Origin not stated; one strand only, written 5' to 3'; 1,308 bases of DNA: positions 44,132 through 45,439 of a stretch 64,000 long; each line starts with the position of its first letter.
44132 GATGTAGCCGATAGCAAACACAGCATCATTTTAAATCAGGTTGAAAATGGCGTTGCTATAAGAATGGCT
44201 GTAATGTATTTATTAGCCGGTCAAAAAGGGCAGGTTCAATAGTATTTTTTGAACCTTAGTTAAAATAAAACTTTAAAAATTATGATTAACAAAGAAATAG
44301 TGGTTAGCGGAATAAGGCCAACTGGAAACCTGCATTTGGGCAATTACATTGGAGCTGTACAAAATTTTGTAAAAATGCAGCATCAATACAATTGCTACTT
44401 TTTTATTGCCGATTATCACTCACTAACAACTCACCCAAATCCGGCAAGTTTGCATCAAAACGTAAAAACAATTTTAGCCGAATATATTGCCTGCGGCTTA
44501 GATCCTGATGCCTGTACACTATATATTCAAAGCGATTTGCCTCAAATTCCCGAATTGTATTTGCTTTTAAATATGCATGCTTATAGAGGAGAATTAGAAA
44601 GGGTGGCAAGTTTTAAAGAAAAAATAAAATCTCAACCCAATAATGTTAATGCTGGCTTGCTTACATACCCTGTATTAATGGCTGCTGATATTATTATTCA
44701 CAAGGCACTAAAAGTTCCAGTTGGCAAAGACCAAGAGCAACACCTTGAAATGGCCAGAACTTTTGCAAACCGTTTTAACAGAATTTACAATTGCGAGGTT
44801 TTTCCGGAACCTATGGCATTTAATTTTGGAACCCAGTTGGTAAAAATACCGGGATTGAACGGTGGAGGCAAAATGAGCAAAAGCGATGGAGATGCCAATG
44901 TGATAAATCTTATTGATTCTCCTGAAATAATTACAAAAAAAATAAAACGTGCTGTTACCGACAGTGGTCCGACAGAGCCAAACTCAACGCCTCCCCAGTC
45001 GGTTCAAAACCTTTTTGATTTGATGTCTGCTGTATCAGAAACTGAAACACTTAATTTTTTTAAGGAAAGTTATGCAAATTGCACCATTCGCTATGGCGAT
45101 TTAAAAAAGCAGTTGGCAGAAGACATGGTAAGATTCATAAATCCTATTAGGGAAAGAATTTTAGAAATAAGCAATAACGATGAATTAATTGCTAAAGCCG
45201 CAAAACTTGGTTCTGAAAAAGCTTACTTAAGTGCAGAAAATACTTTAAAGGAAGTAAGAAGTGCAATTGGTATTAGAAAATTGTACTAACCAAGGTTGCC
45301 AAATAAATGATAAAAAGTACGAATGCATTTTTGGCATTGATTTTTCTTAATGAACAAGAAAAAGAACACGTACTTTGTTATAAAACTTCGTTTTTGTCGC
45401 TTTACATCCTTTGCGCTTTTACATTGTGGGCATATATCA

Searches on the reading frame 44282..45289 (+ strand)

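Call 56: search_protein_families(library=ncbifam, proteins=[window:44282-45289:+], max_evalue=1e-10)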
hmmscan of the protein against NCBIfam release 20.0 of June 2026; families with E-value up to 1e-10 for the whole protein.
window:44282-45289:+ (335 aa): 9 families
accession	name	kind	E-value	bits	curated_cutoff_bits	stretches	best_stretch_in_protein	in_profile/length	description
TIGR00233.1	trpS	equivalog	1.2e-90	304.2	176.75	1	4-331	2-328/328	tryptophan--tRNA ligase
NF008922.0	PRK12283.1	equivalog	5.2e-75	252.8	572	2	4-172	3-174/400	tryptophan--tRNA ligase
NF008923.0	PRK12284.1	equivalog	1.2e-72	245.1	597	1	7-334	5-334/431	tryptophan--tRNA ligase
NF009207.0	PRK12556.1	equivalog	1.2e-70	238.1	479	1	3-331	2-331/332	tryptophan--tRNA ligase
NF008925.0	PRK12285.1-2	equivalog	1.6e-24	86.5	451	1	6-298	64-355/365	tryptophan--tRNA ligase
NF006330.0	PRK08560.1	equivalog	2.2e-18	66.4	220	1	10-302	38-337/342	tyrosine--tRNA ligase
NF008926.0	PRK12285.1-3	equivalog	4.5e-18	65.4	320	0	7-169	68-231/429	tryptophan--tRNA ligase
NF008927.0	PRK12285.1-4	equivalog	2.4e-17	63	478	1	6-298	75-364/385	tryptophan--tRNA ligase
NF008928.0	PRK12285.1-5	equivalog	7.9e-15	54.4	891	0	6-166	94-253/530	tryptophan--tRNA ligase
